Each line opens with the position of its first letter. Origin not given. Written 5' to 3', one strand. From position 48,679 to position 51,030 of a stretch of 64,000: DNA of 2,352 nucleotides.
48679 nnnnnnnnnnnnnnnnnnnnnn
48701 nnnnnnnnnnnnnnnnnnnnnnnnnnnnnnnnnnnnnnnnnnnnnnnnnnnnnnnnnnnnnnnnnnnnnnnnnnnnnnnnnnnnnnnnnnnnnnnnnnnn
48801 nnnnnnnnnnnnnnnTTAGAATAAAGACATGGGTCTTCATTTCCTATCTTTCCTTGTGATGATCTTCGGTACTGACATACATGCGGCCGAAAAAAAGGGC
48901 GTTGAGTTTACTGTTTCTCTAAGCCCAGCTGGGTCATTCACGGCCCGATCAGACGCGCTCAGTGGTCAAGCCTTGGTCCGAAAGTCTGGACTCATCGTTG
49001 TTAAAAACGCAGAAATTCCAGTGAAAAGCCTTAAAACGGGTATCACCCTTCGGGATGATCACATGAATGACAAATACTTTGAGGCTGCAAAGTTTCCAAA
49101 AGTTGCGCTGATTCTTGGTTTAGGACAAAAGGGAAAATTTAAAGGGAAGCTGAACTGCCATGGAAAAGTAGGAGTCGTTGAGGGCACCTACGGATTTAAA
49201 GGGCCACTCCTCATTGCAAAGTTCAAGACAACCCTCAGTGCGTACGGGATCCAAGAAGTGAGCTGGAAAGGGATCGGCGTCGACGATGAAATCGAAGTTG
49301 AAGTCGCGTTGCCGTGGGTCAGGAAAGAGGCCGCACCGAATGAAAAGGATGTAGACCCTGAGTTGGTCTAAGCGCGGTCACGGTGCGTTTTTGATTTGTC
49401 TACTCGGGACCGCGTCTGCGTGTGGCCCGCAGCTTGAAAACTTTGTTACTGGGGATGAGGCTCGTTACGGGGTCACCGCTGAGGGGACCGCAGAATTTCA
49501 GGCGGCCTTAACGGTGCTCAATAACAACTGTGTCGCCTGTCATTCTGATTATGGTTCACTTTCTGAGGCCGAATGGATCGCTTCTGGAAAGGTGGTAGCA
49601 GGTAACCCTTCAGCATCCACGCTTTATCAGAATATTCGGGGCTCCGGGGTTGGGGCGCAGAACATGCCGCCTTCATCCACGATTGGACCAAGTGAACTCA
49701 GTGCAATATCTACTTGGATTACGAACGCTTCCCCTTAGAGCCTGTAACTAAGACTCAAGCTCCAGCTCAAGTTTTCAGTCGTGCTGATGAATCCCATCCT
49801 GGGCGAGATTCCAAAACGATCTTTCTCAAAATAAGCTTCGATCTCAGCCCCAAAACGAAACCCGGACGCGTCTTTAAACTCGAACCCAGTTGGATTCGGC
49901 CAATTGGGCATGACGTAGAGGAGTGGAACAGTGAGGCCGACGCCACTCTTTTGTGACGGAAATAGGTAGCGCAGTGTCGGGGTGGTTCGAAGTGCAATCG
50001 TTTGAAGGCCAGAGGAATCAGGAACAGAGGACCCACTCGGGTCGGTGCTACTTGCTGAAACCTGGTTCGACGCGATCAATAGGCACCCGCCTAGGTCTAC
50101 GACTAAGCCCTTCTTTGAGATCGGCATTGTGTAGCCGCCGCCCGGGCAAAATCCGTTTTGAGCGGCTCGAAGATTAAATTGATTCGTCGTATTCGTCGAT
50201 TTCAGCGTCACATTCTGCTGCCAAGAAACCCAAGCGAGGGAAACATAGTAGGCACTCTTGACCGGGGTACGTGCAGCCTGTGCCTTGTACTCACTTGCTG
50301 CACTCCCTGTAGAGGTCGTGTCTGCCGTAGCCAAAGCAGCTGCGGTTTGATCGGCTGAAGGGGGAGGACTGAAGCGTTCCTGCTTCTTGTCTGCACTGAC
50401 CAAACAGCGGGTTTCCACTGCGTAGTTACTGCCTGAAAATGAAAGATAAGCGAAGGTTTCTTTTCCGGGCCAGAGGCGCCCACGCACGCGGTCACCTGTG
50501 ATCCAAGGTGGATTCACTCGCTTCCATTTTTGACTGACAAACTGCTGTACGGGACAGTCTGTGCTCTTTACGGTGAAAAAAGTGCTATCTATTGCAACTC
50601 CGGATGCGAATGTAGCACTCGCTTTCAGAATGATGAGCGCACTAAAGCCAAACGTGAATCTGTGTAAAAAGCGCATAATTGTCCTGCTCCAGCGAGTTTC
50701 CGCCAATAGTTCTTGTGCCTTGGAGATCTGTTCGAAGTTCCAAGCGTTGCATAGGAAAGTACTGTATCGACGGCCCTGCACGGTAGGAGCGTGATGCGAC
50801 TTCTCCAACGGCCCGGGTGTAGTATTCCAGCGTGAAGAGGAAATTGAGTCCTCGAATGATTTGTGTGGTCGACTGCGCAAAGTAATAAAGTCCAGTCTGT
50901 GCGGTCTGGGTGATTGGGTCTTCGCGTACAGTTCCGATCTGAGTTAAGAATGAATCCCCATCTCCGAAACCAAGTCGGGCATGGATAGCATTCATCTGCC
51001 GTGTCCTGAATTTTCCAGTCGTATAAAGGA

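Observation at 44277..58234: Candidate uncharacterised envelope system: 12 contiguous exported proteins with five CxxCH motifs, two barrels and four paralogous lipoproteins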

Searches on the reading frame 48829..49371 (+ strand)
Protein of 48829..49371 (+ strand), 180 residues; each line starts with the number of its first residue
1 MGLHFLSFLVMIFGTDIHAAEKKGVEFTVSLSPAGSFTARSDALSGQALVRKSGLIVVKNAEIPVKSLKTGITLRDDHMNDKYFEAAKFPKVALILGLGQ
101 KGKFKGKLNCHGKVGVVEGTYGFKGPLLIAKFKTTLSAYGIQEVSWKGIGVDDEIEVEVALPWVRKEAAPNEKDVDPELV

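Call 3: search_protein_families(library=pfam, max_evalue=0.1, proteins=[window:48829-49371:+])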
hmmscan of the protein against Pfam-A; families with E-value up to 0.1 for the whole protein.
window:48829-49371:+ (180 aa): 1 family
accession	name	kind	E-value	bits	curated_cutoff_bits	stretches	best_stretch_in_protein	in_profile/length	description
PF04264.18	YceI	-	1.7e-10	41.9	23.7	1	25-160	10-147/150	YceI-like domain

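Call 5: search_protein_families(library=ncbifam, max_evalue=0.1, proteins=[window:48829-49371:+])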
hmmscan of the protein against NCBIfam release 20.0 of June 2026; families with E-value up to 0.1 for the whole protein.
window:48829-49371:+ (180 aa): 0 families

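Call 96: search_solved_structures(query=window:48829-49371:+, max_evalue=1)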
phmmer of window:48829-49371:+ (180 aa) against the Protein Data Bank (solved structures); distinct sequences matched with E-value up to 1: 4.
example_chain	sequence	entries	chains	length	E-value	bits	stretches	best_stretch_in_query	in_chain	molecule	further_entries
3hpe_A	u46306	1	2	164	0.00023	24.2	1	58-118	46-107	Conserved hypothetical secreted protein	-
3q34_A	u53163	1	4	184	0.031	17.3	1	60-93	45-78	YceI-like family protein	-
3qpx_H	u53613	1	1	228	0.35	13.8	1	17-54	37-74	Fab C2507 heavy chain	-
5fv2_A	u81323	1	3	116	0.62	13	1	18-52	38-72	VH DOMAIN ANTIBODY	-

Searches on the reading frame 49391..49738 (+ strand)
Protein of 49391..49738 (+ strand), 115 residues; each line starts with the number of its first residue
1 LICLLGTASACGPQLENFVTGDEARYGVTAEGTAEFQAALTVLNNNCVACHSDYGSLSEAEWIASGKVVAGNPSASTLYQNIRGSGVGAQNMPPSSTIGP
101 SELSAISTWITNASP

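Call 3: search_protein_families(library=pfam, max_evalue=0.1, proteins=[window:49391-49738:+])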
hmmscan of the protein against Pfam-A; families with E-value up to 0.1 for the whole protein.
window:49391-49738:+ (115 aa): 4 families
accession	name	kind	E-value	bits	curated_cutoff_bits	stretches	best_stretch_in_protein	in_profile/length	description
PF13442.11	Cytochrome_CBB3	-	0.00098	19.8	27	1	41-110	8-68/68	Cytochrome C oxidase, cbb3-type, subunit III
PF07635.16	PSCyt1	-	0.0036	18.3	22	1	47-95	1-58/59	Planctomycete cytochrome C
PF00034.26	Cytochrom_C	-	0.011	17.4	21.3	1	41-112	6-88/90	Cytochrome c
PF01322.25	Cytochrom_C_2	-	0.048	15.1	26.5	1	30-54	96-120/121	Cytochrome C'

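Call 5: search_protein_families(library=ncbifam, max_evalue=0.1, proteins=[window:49391-49738:+])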
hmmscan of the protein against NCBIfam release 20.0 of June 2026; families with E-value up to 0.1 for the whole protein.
window:49391-49738:+ (115 aa): 2 families
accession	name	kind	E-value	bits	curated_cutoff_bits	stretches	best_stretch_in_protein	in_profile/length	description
NF045774.1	cytochro_C551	exception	0.001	19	118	1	8-111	16-107/110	cytochrome c551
NF047812.1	LIC11213_lipo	equivalog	0.0064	16.6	100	1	43-85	48-95/118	LIC11213 family lipoprotein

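Call 95: search_solved_structures(query=window:49391-49738:+, max_evalue=10)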
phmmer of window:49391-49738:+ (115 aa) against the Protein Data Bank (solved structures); distinct sequences matched with E-value up to 10: 6.
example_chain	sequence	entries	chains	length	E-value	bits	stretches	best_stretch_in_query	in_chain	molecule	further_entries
1a56_A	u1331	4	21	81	0.006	20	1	44-111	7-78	FERRICYTOCHROME C-552 | FERROCYTOCHROME C-552 | CYTOCHROME C-552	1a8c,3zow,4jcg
3zox_A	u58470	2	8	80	0.049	17.1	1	44-111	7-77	CYTOCHROME C-552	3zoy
5xec_A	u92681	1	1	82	0.28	14.6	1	43-111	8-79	Cytochrome c-551,Cytochrome c-552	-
1cpq_A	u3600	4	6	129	0.49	13.8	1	30-55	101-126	CYTOCHROME C'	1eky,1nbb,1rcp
1cpr_A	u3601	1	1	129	0.5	13.8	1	30-55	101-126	CYTOCHROME C'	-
5xed_A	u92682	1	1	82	0.67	13.4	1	43-111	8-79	Cytochrome c-551,Cytochrome c-552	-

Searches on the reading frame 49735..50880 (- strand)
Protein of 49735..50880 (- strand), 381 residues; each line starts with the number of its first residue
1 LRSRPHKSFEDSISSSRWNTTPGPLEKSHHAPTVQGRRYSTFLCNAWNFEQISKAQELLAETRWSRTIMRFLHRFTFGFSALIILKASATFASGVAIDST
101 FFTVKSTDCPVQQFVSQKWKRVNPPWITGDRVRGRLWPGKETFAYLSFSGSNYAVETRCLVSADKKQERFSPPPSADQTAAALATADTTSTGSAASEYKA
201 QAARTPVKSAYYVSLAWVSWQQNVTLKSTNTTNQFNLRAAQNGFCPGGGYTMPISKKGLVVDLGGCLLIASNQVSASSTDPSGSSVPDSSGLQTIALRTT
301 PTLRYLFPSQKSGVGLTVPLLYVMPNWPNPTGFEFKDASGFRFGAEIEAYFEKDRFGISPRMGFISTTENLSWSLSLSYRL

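Call 4: search_protein_families(library=pfam, max_evalue=0.1, proteins=[window:49735-50880:-])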
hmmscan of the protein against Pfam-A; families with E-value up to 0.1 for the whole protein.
window:49735-50880:- (381 aa): 0 families

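Call 5: search_protein_families(library=ncbifam, max_evalue=0.1, proteins=[window:49735-50880:-])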
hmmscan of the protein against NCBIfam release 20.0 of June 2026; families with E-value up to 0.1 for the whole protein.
window:49735-50880:- (381 aa): 0 families

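Call 82: search_protein_families(library=pfam, alignment_id=A5, max_evalue=0.1)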
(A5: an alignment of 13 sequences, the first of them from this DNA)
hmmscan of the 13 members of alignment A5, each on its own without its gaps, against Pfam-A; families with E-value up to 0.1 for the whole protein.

A. member 1, seq(311 aa): 0 families

B. families by the number of members that match (of 13 scanned): 7 families
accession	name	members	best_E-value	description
PF12895.13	ANAPC3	1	1.8e-05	Anaphase-promoting complex, cyclosome, subunit 3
PF01039.27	Carboxyl_trans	1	0.0011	Carboxyl transferase domain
PF21694.2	DNA_pol3_delta_C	1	0.0041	DNA polymerase III delta subunit, C-terminal domain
PF13176.12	TPR_7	1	0.021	Tetratricopeptide repeat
PF22881.1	FilE_C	1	0.023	FilE, C-terminal domain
PF13174.12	TPR_6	1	0.059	Tetratricopeptide repeat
PF18823.6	InPase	1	0.068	Inorganic Pyrophosphatase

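Call 83: search_solved_structures(query=A5, max_evalue=5)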
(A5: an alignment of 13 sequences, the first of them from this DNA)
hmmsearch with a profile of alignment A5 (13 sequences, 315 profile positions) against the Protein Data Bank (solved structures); distinct sequences matched with E-value up to 5: 8.
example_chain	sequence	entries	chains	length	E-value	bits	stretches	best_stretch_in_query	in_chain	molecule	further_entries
8jjr_f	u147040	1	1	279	0.036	16.8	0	155-212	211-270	PsaF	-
8woh_B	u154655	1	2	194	1.1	11.9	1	42-151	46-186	Coiled-coil domain-containing protein 25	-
7eoe_A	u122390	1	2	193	1.2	11.8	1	42-151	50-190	Coiled-coil domain-containing protein 25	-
7eof_B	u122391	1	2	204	1.2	11.7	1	42-151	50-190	Coiled-coil domain-containing protein 25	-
7kek_G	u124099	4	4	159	1.9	11.2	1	80-142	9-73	Dynein light chain roadblock LC7B | Dynein light chain roadblock-type 2 protein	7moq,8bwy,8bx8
9e5c_1o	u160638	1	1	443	2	11.1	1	59-165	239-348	Dynein regulatory complex protein 10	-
7k5b_G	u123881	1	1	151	2.1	11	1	81-142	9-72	Dynein light chain roadblock-type 2 protein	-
7bqn_A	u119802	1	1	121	3.5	10.3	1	47-123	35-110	Rei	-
